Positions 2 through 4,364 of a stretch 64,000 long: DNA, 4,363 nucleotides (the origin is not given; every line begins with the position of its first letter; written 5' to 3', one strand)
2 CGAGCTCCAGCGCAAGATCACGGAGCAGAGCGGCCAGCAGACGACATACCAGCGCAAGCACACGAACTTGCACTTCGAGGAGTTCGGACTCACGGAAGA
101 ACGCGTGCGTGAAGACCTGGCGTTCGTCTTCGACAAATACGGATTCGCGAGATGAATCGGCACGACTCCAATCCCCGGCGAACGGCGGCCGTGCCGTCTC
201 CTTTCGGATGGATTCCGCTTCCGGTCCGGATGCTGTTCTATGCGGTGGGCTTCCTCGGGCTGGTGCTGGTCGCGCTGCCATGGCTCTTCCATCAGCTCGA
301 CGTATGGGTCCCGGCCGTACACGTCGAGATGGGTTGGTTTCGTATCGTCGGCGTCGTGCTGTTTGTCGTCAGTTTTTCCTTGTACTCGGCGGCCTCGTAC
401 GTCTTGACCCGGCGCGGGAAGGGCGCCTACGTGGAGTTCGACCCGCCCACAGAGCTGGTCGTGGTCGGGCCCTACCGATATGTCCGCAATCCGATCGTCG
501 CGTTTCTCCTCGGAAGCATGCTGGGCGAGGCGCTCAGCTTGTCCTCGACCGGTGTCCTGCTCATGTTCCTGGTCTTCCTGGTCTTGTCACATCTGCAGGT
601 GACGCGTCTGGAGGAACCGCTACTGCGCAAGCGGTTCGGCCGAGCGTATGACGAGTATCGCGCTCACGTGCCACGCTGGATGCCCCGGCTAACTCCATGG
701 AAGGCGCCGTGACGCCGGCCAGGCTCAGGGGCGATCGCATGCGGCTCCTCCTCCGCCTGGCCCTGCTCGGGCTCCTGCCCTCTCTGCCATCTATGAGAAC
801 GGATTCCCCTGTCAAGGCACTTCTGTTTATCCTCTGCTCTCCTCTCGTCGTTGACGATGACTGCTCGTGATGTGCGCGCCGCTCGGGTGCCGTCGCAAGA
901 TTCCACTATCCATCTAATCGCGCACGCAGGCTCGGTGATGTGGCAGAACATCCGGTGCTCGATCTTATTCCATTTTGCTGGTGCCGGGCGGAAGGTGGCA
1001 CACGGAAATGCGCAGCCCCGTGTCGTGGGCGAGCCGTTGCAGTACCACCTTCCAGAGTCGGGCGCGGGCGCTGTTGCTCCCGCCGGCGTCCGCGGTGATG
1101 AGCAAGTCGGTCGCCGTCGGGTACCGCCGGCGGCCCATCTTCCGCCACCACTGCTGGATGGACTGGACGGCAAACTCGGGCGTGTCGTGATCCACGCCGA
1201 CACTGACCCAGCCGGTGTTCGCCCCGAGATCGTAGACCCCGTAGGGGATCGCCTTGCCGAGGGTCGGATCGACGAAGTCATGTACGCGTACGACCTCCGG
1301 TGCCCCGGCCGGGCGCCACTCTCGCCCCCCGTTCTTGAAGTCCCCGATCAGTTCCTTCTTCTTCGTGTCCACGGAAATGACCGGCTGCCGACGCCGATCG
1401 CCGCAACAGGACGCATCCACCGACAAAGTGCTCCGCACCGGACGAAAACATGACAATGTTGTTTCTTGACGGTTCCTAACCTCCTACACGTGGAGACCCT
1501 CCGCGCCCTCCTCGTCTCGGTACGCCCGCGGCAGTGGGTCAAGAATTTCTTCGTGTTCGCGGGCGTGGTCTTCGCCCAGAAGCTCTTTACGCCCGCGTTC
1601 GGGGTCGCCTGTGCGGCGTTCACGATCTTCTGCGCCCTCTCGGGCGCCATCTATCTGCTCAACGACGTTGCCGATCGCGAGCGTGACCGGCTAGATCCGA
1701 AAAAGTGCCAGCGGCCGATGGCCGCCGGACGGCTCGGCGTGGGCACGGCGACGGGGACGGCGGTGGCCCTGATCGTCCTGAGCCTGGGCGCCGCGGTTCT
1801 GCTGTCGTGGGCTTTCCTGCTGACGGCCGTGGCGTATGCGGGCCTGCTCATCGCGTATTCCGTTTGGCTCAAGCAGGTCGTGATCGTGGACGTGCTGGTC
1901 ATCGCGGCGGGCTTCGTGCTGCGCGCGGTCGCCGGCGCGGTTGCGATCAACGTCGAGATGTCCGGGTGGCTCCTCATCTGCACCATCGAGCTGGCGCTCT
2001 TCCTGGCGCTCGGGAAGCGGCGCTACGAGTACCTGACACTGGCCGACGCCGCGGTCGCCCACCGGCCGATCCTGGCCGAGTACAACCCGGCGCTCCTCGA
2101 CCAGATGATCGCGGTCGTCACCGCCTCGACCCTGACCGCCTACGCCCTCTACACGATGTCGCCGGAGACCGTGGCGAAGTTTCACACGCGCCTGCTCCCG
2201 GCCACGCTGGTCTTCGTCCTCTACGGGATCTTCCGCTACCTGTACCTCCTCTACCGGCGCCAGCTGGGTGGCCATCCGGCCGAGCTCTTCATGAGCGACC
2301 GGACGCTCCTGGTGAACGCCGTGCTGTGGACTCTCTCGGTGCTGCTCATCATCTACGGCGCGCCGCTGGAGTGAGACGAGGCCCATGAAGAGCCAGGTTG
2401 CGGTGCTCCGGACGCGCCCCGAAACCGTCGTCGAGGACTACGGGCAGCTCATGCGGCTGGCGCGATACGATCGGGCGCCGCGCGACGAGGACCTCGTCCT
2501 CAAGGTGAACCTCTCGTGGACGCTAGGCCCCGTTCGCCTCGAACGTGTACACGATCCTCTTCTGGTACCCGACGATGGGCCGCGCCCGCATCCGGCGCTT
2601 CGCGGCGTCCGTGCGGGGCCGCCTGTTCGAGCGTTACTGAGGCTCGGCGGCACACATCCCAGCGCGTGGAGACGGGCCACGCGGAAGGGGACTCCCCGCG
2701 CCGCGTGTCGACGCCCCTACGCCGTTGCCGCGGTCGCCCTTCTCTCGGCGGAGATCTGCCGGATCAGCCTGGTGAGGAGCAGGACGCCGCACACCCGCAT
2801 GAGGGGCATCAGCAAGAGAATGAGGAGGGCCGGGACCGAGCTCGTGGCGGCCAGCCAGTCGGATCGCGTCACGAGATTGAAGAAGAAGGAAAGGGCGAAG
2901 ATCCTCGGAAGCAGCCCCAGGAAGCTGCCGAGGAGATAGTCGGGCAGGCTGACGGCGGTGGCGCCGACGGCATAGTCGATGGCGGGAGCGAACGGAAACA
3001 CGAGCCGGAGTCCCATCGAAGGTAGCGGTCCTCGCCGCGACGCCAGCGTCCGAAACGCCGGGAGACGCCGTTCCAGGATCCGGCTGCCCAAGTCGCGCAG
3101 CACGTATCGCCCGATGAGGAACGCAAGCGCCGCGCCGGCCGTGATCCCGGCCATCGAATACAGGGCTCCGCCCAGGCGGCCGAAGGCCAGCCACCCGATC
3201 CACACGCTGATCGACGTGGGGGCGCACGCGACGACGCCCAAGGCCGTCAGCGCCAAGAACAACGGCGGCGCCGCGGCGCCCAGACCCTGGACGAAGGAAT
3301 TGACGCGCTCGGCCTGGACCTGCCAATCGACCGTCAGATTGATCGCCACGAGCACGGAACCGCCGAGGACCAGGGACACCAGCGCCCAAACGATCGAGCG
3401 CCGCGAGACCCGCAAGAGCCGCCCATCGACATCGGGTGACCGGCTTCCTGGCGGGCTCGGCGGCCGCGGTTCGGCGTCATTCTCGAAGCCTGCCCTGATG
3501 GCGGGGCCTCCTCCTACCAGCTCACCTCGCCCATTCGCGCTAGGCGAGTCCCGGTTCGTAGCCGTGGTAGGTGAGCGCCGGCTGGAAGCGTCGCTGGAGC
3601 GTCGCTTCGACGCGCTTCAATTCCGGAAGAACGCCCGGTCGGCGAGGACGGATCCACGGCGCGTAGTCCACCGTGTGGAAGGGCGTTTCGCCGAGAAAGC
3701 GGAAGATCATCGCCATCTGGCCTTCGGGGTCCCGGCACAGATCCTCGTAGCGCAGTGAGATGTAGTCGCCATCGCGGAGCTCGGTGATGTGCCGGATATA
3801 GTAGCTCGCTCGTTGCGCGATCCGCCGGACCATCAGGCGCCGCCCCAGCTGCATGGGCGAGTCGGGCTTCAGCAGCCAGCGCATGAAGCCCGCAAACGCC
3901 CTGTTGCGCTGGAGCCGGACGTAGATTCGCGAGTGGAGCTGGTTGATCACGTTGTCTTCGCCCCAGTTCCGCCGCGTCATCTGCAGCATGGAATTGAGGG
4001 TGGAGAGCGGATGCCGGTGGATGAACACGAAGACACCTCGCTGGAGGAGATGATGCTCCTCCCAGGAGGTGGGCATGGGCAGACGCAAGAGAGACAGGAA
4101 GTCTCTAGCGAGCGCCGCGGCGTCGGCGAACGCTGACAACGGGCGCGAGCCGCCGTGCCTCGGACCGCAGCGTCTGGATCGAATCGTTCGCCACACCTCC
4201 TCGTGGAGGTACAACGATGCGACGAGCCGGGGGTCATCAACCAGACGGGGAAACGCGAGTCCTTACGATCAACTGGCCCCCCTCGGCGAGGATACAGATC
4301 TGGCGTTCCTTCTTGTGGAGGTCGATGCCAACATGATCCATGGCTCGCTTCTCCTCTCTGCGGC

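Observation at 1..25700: Candidate uncharacterised biosynthetic gene cluster for a sulfated, acylated (possibly glycosylated/prenylated) lipid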

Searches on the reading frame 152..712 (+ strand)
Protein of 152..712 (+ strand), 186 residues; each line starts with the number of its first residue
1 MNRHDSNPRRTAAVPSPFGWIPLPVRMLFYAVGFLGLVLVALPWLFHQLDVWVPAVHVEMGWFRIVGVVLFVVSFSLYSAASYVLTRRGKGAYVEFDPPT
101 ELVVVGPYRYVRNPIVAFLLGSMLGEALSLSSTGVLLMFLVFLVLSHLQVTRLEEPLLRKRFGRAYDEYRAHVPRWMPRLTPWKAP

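Call 5: search_protein_families(library=pfam, proteins=[window:152-712:+], max_evalue=0.01)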
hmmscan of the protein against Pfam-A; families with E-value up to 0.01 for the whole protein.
window:152-712:+ (186 aa): 1 family
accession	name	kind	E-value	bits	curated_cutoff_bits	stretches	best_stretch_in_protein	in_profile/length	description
PF04191.18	PEMT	-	9.2e-13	49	25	1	64-164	3-104/105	Phospholipid methyltransferase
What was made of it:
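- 152..712 (+): ICMT/PEMT-family membrane methyltransferase. Call 5: PF04191, 49 bits, cutoff 25.
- Checked: PEMT/ICMT, 152-712(+) (call 5).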

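Call 22: search_protein_families(library=ncbifam, proteins=[window:152-712:+], max_evalue=0.001)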
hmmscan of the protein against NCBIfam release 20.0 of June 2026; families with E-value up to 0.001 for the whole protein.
window:152-712:+ (186 aa): 2 families
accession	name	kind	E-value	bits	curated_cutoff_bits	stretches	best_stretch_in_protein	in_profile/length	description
NF040696.1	isopcys_mtase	equivalog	6.3e-10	39.2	160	1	31-179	44-189/190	protein-S-isoprenylcysteine O-methyltransferase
TIGR04571.1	LmtA_Leptospira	exception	3.6e-07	30.2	325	1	58-186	49-172/252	lipid A Kdo2 1-phosphate O-methyltransferase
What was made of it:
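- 152..712 (+): Call 22: weak matches to isoprenylcysteine methyltransferase and the lipid A phosphate methyltransferase LmtA.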

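Call 23: find_encoding_contigs(protein=window:152-712:+, flank=10000, max_places=3)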
Protein window:152-712:+ (186 aa): 7 contigs read that carry it; 3 places shown.
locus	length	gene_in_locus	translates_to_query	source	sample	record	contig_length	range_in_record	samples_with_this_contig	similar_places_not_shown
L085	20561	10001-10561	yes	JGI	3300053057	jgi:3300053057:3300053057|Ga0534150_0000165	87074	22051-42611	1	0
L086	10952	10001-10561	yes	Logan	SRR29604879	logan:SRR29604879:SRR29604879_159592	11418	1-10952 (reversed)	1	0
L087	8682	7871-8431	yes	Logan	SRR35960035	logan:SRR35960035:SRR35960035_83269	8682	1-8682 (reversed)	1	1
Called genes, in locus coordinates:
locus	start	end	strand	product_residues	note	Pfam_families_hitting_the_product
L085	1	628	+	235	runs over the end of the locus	PF01648:ACPS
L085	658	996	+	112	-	PF00550:PP-binding (weak)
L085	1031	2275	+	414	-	PF00109:ketoacyl-synt, PF08545:ACP_syn_III (faint), PF02801:Ketoacyl-synt_C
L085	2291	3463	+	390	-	PF02737:3HCDH_N, PF00725:3HCDH (weak)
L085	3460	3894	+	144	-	-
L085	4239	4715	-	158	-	PF10604:Polyketide_cyc2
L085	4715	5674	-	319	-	PF01557:FAA_hydrolase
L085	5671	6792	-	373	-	PF00903:Glyoxalase (faint)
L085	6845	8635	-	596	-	PF07992:Pyr_redox_2 (faint), PF01494:FAD_binding_3, PF00070:Pyr_redox (faint), PF01266:DAO (faint)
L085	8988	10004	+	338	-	PF00685:Sulfotransfer_1, PF13469:Sulfotransfer_3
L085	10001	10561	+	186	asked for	PF04191:PEMT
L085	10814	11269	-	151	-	PF07592:DDE_Tnp_ISAZ013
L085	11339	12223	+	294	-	PF01040:UbiA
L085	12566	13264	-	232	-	PF09335:VTT_dom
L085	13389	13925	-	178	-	PF13469:Sulfotransfer_3 (weak)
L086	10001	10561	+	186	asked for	PF04191:PEMT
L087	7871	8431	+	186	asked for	PF04191:PEMT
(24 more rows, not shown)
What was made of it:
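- Checked: Further lipid genes lie left of the window (call 23).
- The same sequence was recovered in several samples (call 23).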

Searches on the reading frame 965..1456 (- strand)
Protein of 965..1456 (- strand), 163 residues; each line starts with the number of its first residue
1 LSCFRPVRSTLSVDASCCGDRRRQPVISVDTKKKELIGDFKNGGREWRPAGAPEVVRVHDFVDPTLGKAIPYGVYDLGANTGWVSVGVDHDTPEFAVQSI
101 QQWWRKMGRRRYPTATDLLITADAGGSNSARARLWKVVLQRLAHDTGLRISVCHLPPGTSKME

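Call 5: search_protein_families(library=pfam, proteins=[window:965-1456:-], max_evalue=0.01)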
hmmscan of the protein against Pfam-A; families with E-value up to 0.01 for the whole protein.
window:965-1456:- (163 aa): 1 family
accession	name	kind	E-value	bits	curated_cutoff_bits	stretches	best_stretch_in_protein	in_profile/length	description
PF07592.17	DDE_Tnp_ISAZ013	-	2.3e-66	224.4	26.9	1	21-161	86-226/308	Rhodopirellula transposase DDE domain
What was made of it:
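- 965..1456 (-): Transposase fragment (DDE_Tnp_ISAZ013, profile positions 86-226 of 308). Call 5.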

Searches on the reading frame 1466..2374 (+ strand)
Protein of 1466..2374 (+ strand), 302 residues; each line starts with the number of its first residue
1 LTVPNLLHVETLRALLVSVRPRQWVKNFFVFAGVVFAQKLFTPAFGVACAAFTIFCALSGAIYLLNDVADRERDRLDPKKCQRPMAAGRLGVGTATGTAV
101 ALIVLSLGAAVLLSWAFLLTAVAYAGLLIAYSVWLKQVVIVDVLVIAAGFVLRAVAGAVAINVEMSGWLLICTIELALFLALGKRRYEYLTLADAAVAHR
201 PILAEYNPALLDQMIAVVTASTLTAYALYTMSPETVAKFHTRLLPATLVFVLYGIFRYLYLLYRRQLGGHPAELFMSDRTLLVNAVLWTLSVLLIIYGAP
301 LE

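Call 5: search_protein_families(library=pfam, proteins=[window:1466-2374:+], max_evalue=0.01)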
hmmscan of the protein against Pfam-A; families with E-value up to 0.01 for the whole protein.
window:1466-2374:+ (302 aa): 1 family
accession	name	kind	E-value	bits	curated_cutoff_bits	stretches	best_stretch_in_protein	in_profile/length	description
PF01040.23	UbiA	-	2.4e-22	79.9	34.2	1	28-267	3-237/250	UbiA prenyltransferase family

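Call 22: search_protein_families(library=ncbifam, proteins=[window:1466-2374:+], max_evalue=0.001)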
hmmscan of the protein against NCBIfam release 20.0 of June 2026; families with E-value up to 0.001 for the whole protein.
window:1466-2374:+ (302 aa): 18 families
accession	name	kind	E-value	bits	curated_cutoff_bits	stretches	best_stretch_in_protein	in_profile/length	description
NF008977.0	PRK12324.1-2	equivalog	4.2e-74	249.6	234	1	15-298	5-289/297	decaprenyl-phosphate phosphoribosyltransferase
NF008978.0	PRK12324.1-4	equivalog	4.3e-61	206.6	207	1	12-297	32-320/322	decaprenyl-phosphate phosphoribosyltransferase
NF006088.0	PRK08238.1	equivalog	1e-48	166.2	351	1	10-293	190-477/482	UbiA family prenyltransferase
NF008976.0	PRK12324.1-1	equivalog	4.9e-38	131.2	474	1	15-292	21-299/306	decaprenyl-phosphate phosphoribosyltransferase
NF009523.0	PRK12884.1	equivalog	3.4e-14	52.7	269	1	19-183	11-170/279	prenyltransferase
TIGR01473.1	cyoE_ctaB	equivalog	1.2e-08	35.1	210.3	1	20-174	8-167/281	heme o synthase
TIGR01475.1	ubiA_other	subfamily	3.6e-08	33.2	180.8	1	29-173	20-166/282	UbiA-like polyprenyltransferase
NF045897.1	SCO3242_trans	equivalog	7.4e-08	32.3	260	1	63-164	48-144/287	SCO3242 family prenyltransferase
NF009521.0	PRK12882.1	equivalog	3.8e-07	29.6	296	1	10-147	3-138/280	geranylgeranylglycerol-phosphate geranylgeranyltransferase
NF009522.0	PRK12883.1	equivalog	2.2e-06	27.4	353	1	59-174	50-164/279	geranylgeranylglycerol-phosphate geranylgeranyltransferase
NF009609.0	PRK13106.1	equivalog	4e-06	26.4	349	1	32-162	36-164/301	prenyltransferase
NF009515.0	PRK12874.1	equivalog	5.2e-06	26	392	1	28-180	25-180/291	4-hydroxybenzoate polyprenyltransferase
NF009516.0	PRK12875.1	equivalog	6.2e-06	25.5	205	1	9-143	14-154/292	prenyltransferase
TIGR01474.1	ubiA_proteo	equivalog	1.1e-05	25.1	275.45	1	56-166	51-160/282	4-hydroxybenzoate octaprenyltransferase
NF005742.0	PRK07566.1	equivalog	1.1e-05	24.7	313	1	57-171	77-193/315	chlorophyll synthase ChlG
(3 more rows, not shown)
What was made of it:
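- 1466..2374 (+): UbiA-family polyprenyl-phosphate phosphoribosyltransferase (DPPR-synthase-like). Call 22: NF008977 scores 249.6, cutoff 234.
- Checked: UbiA, 1466-2374(+), passes the NCBIfam cutoff for decaprenyl-phosphate phosphoribosyltransferase (249.6, cutoff 234; call 22).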

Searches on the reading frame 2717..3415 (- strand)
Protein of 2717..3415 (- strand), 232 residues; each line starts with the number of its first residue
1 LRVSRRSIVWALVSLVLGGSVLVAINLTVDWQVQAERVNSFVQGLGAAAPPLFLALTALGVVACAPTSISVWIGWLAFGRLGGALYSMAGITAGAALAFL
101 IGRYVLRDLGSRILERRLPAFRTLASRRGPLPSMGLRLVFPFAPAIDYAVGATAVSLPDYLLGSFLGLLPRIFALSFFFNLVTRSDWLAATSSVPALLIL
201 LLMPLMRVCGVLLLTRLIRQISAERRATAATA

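Call 5: search_protein_families(library=pfam, proteins=[window:2717-3415:-], max_evalue=0.01)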
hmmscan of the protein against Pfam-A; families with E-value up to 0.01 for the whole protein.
window:2717-3415:- (232 aa): 1 family
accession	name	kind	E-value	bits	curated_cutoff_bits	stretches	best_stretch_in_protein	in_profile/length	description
PF09335.16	VTT_dom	-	5e-14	53.3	33.9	1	68-179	4-121/123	VTT domain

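Call 22: search_protein_families(library=ncbifam, proteins=[window:2717-3415:-], max_evalue=0.001)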
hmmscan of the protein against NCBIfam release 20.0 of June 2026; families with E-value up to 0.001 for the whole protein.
window:2717-3415:- (232 aa): 0 families

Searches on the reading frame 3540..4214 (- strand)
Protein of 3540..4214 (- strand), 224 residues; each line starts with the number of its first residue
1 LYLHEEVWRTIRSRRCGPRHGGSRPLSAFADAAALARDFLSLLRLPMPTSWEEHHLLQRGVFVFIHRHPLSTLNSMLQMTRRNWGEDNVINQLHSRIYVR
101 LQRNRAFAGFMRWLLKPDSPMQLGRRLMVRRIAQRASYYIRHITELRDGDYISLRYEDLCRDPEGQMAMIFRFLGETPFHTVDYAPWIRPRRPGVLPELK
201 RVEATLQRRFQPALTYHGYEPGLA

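Call 5: search_protein_families(library=pfam, proteins=[window:3540-4214:-], max_evalue=0.01)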
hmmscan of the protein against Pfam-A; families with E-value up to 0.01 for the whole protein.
window:3540-4214:- (224 aa): 2 families
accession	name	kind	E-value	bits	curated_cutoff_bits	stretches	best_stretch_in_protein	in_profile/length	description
PF13469.12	Sulfotransfer_3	-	7.8e-10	39.8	27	1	107-176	139-212/216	Sulfotransferase family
PF00685.33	Sulfotransfer_1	-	0.0018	18.1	22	1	145-177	150-182/255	Sulfotransferase domain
